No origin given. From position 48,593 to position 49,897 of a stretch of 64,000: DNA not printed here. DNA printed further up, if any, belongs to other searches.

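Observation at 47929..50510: Sugar-activation cassette: ManC-like nucleotidyltransferase with degenerate Gly loop + GHMP kinase + Cof-type phosphatase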

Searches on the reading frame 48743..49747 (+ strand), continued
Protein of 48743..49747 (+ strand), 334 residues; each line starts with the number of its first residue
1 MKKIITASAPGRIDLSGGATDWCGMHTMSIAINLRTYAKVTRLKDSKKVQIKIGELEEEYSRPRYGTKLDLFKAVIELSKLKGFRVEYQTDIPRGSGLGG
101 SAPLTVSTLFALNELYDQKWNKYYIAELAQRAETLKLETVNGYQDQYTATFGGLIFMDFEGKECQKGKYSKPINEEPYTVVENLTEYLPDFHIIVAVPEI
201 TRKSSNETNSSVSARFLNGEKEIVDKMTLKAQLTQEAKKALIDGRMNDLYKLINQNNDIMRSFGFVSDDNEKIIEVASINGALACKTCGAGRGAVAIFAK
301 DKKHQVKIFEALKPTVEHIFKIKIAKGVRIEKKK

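Call 56: search_protein_families(library=pfam, proteins=[L106:625-2850:-, L106:2878-3933:-, L106:3974-4888:+, L106:4962-6032:+, L106:6905-7690:+, L106:7693-8385:+, L106:8387-9373:-, L106:9349-10815:-, L106:10905-12518:+], max_evalue=0.0001)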
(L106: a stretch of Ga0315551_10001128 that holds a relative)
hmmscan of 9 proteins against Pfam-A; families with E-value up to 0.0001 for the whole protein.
L106:625-2850:- (741 aa): 1 family
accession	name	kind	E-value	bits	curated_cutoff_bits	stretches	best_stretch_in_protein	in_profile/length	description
PF02516.20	STT3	-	1.2e-21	78.1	24.5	1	31-421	7-399/405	Oligosaccharyl transferase STT3, N-terminal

L106:2878-3933:- (351 aa): 0 families

L106:3974-4888:+ (304 aa): 5 families
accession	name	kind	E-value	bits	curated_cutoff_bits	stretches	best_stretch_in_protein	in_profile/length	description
PF01370.27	Epimerase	-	8.6e-38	130.5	20.9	1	8-237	2-240/240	NAD dependent epimerase/dehydratase family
PF16363.11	GDP_Man_Dehyd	-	7.4e-33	114.8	27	1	8-300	1-331/332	GDP-mannose 4,6 dehydratase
PF01073.25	3Beta_HSD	-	7.5e-10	38.7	22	1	8-225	1-229/280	3-beta hydroxysteroid dehydrogenase/isomerase family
PF04321.23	RmlD_sub_bind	-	1.6e-07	31.1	27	1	5-177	1-157/287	RmlD substrate binding domain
PF02719.21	Polysacc_synt_2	-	1.9e-06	27.7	20.2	1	8-267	2-259/293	Polysaccharide biosynthesis protein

L106:4962-6032:+ (356 aa): 1 family
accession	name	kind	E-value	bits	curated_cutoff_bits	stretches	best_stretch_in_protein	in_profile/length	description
PF00483.29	NTP_transferase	-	1.6e-12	48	21.2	1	48-191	30-190/245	Nucleotidyl transferase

L106:6905-7690:+ (261 aa): 2 families
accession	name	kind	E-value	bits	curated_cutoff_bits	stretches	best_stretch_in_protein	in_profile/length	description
PF08282.18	Hydrolase_3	-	4.4e-20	72.9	20.9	1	12-236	2-240/255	haloacid dehalogenase-like hydrolase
PF05116.19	S6PP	-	1e-05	25.7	20.3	0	153-257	134-244/247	Sucrose-6F-phosphate phosphohydrolase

L106:7693-8385:+ (230 aa): 1 family
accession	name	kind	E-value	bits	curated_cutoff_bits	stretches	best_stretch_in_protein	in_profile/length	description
PF00483.29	NTP_transferase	-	1.6e-24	87.2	21.2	1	7-229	3-241/245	Nucleotidyl transferase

L106:8387-9373:- (328 aa): 3 families
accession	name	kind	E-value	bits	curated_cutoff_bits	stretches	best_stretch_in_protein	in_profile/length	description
PF00535.33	Glycos_transf_2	-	7.7e-23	81.7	23.3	1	15-155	1-146/168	Glycosyl transferase family 2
PF13641.12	Glyco_tranf_2_3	-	3.8e-13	50.4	27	1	12-218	1-225/230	Glycosyltransferase like family 2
PF13632.12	Glyco_trans_2_3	-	7.1e-09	36.2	27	1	91-285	2-194/198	Glycosyl transferase family group 2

L106:9349-10815:- (488 aa): 2 families
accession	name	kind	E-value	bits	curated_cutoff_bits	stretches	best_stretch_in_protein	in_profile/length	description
PF04055.27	Radical_SAM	-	5.4e-16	59.6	29.5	1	209-378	2-160/166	Radical SAM superfamily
PF02310.24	B12-binding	-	7.3e-06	26.3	32.1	1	31-140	12-118/121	B12 binding domain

L106:10905-12518:+ (537 aa): 2 families
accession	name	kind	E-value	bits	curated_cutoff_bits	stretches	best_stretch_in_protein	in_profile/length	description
PF13231.12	PMT_2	-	7.7e-16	59.1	26.1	1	76-234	2-157/160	Dolichyl-phosphate-mannose-protein mannosyltransferase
PF02366.24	PMT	-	2e-05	24.7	22.7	1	76-236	62-232/245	Dolichyl-phosphate-mannose-protein mannosyltransferase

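Call 60: find_encoding_contigs(protein=P0030, flank=9000, max_places=1)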
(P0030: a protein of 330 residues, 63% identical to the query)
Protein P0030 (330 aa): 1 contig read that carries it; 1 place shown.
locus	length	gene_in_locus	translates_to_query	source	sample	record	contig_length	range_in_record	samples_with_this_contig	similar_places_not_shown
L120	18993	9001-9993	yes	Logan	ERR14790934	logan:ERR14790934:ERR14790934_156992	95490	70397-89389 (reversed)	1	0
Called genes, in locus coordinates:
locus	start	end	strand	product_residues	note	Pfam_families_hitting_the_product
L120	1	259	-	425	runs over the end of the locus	PF04773:FecR, PF09136:Glucodextran_B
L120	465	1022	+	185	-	PF06821:Ser_hydrolase, PF12697:Abhydrolase_6 (weak)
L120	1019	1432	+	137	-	PF03031:NIF (faint), PF00702:Hydrolase, PF13419:HAD_2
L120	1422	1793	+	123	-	PF00903:Glyoxalase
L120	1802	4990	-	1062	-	PF00580:UvrD-helicase, PF13086:AAA_11 (weak), PF13245:AAA_19, PF13604:AAA_30 (faint), PF00580:UvrD-helicase, PF13538:UvrD_C_2 (faint), PF13361:UvrD_C, PF12705:PDDEXK_1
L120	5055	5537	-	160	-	PF20033:DUF6438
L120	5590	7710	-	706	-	PF02878:PGM_PMM_I, PF02879:PGM_PMM_II, PF02880:PGM_PMM_III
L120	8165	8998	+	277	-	PF00483:NTP_transferase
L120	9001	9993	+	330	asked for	PF10509:GalKase_gal_bdg (weak), PF00288:GHMP_kinases_N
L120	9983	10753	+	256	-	PF00702:Hydrolase (faint), PF05116:S6PP, PF08282:Hydrolase_3, PF13344:Hydrolase_6 (faint), PF08282:Hydrolase_3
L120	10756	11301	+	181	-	PF00565:SNase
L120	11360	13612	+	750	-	-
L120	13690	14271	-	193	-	-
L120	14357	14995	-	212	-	-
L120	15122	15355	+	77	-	-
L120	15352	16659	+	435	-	-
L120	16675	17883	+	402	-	PF13742:tRNA_anti_2, PF02601:Exonuc_VII_L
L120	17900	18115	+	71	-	-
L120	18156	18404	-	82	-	PF08984:DUF1858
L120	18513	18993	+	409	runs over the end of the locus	PF01098:FTSW_RODA_SPOVE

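Call 61: find_encoding_contigs(protein=P0035, flank=9000, max_places=1)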
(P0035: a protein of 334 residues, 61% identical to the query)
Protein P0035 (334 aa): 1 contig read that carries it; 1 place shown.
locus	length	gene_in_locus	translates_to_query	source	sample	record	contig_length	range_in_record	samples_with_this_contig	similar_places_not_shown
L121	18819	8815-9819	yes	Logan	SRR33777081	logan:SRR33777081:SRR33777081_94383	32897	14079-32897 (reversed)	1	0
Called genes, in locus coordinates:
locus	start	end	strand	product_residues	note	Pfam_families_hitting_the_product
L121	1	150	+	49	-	?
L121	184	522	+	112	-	-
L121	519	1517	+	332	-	-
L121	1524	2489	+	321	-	-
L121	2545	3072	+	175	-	PF12773:DZR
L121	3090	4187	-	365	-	-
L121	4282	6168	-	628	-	PF08308:PEGA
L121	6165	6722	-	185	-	PF04542:Sigma70_r2, PF08281:Sigma70_r4_2, PF04545:Sigma70_r4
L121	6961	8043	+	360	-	PF07787:TMEM43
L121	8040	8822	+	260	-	PF00483:NTP_transferase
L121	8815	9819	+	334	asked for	PF10509:GalKase_gal_bdg (weak), PF00288:GHMP_kinases_N, PF08544:GHMP_kinases_C (weak)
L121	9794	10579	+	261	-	PF00702:Hydrolase (faint), PF05116:S6PP, PF08282:Hydrolase_3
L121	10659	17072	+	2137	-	-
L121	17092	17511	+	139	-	-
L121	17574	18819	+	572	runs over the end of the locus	-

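Call 62: find_encoding_contigs(protein=P0047, flank=9000, max_places=1)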
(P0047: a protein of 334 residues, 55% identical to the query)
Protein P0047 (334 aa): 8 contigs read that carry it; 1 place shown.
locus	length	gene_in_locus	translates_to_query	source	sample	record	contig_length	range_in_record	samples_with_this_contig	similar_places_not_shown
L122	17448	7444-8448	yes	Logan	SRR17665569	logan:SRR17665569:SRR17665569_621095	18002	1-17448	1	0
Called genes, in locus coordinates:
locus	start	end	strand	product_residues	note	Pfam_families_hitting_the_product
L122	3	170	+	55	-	?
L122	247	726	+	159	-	PF02075:RuvC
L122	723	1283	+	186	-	PF01330:RuvA_N (weak), PF00633:HHH (faint), PF14520:HHH_5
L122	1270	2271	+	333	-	PF01078:Mg_chelatase (faint), PF05496:RuvB_N, PF00004:AAA, PF07728:AAA_5, PF17864:AAA_lid_4, PF05491:WHD_RuvB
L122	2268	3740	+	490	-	PF02643:DUF192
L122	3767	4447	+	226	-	PF21694:DNA_pol3_delta_C (faint)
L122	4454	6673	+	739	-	PF02878:PGM_PMM_I (faint)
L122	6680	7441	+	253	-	PF00483:NTP_transferase (weak)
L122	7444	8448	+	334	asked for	PF10509:GalKase_gal_bdg, PF00288:GHMP_kinases_N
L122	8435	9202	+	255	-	PF00702:Hydrolase (faint), PF05116:S6PP, PF08282:Hydrolase_3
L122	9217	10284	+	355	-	PF01380:SIS, PF10432:bact-PGI_C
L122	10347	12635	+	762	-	PF01326:PPDK_N, PF00391:PEP-utilizers, PF02896:PEP-utilizers_C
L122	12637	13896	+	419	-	PF03952:Enolase_N, PF00113:Enolase_C, PF13378:MR_MLE_C (weak)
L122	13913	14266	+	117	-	PF05635:23S_rRNA_IVP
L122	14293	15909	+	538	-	PF01676:Metalloenzyme, PF06415:iPGM_N, PF00884:Sulfatase (weak)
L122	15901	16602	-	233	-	PF00590:TP_methylase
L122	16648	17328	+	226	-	PF09335:VTT_dom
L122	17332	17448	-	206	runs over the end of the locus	PF01726:LexA_DNA_bind, PF00717:Peptidase_S24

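Call 63: search_protein_families(library=pfam, proteins=[L122:4454-6673:+, L120:5590-7710:-], max_evalue=0.01)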
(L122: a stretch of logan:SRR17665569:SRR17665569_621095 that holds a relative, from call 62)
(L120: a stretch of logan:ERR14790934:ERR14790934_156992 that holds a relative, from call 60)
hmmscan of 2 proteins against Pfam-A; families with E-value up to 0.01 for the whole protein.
L122:4454-6673:+ (739 aa): 3 families
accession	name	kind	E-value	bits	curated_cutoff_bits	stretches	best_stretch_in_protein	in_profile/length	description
PF02878.22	PGM_PMM_I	-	2.2e-05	24.6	22.5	1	105-206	28-124/138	Phosphoglucomutase/phosphomannomutase, alpha/beta/alpha domain I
PF02879.22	PGM_PMM_II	-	7.8e-05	23.6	29.3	0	253-312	3-56/103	Phosphoglucomutase/phosphomannomutase, alpha/beta/alpha domain II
PF02880.22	PGM_PMM_III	-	0.0011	19.6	20.7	0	428-523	12-78/115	Phosphoglucomutase/phosphomannomutase, alpha/beta/alpha domain III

L120:5590-7710:- (706 aa): 4 families
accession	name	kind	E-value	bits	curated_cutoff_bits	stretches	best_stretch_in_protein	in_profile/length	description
PF02878.22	PGM_PMM_I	-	1.5e-25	89.9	22.5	2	143-221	54-131/138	Phosphoglucomutase/phosphomannomutase, alpha/beta/alpha domain I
PF02880.22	PGM_PMM_III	-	4e-14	53.2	20.7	1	370-489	8-112/115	Phosphoglucomutase/phosphomannomutase, alpha/beta/alpha domain III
PF02879.22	PGM_PMM_II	-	3.1e-11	44.1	29.3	1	253-353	3-100/103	Phosphoglucomutase/phosphomannomutase, alpha/beta/alpha domain II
PF00408.26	PGM_PMM_IV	-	9.9e-05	22.8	23.1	1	560-589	24-52/68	Phosphoglucomutase/phosphomannomutase, C-terminal domain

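Call 67: search_protein_families(library=ncbifam, alignment_id=A4, max_evalue=0.00001)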
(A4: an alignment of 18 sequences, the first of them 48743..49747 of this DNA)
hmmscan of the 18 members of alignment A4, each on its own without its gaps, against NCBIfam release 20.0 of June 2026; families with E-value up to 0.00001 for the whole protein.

A. member 1, window:48743-49747:+ (334 aa): 14 families
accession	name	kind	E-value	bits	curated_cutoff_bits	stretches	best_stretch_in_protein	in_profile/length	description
NF003036.0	PRK03926.1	equivalog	1.1e-28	100.3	403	2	5-158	2-149/302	mevalonate kinase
NF049969.1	GlMnHpPKinHddA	equivalog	1.4e-26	93.8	600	1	3-323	1-327/338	D-glycero-D-manno-heptose 7-phosphate kinase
TIGR00549.1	mevalon_kin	equivalog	3.2e-23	82.6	163.05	1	29-297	21-274/276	mevalonate kinase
NF003006.0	PRK03817.1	equivalog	1.1e-21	77.2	443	1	6-324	3-337/352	galactokinase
NF003705.0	PRK05322.1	equivalog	1.4e-15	56.9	385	1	8-152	23-181/388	galactokinase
TIGR00131.1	gal_kin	equivalog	2.2e-15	56.4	226.65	1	4-152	17-179/388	galactokinase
NF009948.0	PRK13412.1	equivalog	1.9e-11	42.5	721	1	83-312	726-948/974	bifunctional fucokinase/fucose-1-phosphate guanylyltransferase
TIGR01920.1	Shik_kin_archae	equivalog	2.7e-11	43.4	126.85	1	29-158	18-145/266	shikimate kinase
NF003472.0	PRK05101.1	equivalog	1.4e-10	40.6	499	1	5-152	21-181/382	galactokinase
NF001816.0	PRK00555.1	equivalog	2.7e-10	39.7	509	0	82-153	90-161/363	galactokinase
TIGR00191.1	thrB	equivalog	6.6e-10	38.3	168.25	1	80-302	75-269/304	homoserine kinase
NF002288.1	PRK01212.1-4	equivalog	1.3e-09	37.5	194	1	76-134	69-127/303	homoserine kinase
NF040957.1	Arch_PMK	equivalog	6.1e-09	35.8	500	1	7-331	2-316/316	phosphomevalonate kinase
NF040725.1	panto_kin_Meth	equivalog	2.9e-06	26.4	380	0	44-161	47-160/286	pantoate kinase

B. families by the number of members that match (of 18 scanned): 19 families
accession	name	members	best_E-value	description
NF003036.0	PRK03926.1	18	7.1e-37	mevalonate kinase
TIGR00549.1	mevalon_kin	18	3.9e-34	mevalonate kinase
NF049969.1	GlMnHpPKinHddA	18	1.3e-29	D-glycero-D-manno-heptose 7-phosphate kinase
NF003006.0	PRK03817.1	18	5.7e-22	galactokinase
TIGR00131.1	gal_kin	18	2.9e-18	galactokinase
NF002288.1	PRK01212.1-4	18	8e-17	homoserine kinase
NF003705.0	PRK05322.1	18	1.4e-15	galactokinase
NF001816.0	PRK00555.1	18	2.1e-13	galactokinase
NF003472.0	PRK05101.1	18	9.3e-13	galactokinase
TIGR01920.1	Shik_kin_archae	18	1.4e-11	shikimate kinase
TIGR00191.1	thrB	17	1.1e-15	homoserine kinase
NF009948.0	PRK13412.1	12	4.2e-15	bifunctional fucokinase/fucose-1-phosphate guanylyltransferase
NF040957.1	Arch_PMK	10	5.8e-13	phosphomevalonate kinase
NF040725.1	panto_kin_Meth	5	3.9e-09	pantoate kinase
NF002870.0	PRK03188.1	4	6.1e-09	4-(cytidine 5'-diphospho)-2-C-methyl-D-erythritol kinase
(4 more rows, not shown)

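Call 70: search_solved_structures(query=A4, max_evalue=1e-8)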
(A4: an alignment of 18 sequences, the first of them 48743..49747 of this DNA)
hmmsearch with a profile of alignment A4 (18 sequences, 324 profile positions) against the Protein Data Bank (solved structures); distinct sequences matched with E-value up to 1e-8: 32.
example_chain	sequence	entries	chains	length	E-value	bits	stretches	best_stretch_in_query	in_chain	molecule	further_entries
4n3o_A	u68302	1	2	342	8.5e-39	136.9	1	2-313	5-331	Putative D-glycero-D-manno-heptose 7-phosphate kinase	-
6mde_A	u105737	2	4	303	1.1e-35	126.7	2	3-159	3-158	Mevalonate kinase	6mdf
4hac_A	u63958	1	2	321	1.2e-35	126.6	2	3-159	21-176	Mevalonate kinase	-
3k85_A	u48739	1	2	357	9.6e-35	123.6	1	4-318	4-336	D-glycero-D-manno-heptose 1-phosphate kinase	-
8teb_A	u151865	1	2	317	1.5e-32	116.4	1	4-322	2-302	Mevalonate kinase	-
4usm_A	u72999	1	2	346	1.8e-31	112.8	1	4-313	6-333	PUTATIVE SUGAR KINASE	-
4usk_A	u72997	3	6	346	5.9e-31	111.1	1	4-313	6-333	PUTATIVE SUGAR KINASE | SUGAR KINASE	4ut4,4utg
1vis_A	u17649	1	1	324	3.5e-25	92.1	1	4-314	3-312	Mevalonate kinase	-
1kkh_A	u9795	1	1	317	5.4e-25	91.5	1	3-314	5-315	Mevalonate Kinase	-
1s4e_A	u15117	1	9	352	1.8e-22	83.2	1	2-305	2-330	Galactokinase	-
2x7i_A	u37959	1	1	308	3.5e-20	75.7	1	172-304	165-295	MEVALONATE KINASE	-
2oi2_A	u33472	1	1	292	4.7e-20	75.3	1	183-305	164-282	Mevalonate kinase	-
2cz9_A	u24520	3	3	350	1.6e-18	70.2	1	4-305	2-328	Probable galactokinase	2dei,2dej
2hfs_A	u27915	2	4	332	6.3e-18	68.3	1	84-306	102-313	Mevalonate kinase, putative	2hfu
1pie_A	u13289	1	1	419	1.8e-17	66.8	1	8-293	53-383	Galactokinase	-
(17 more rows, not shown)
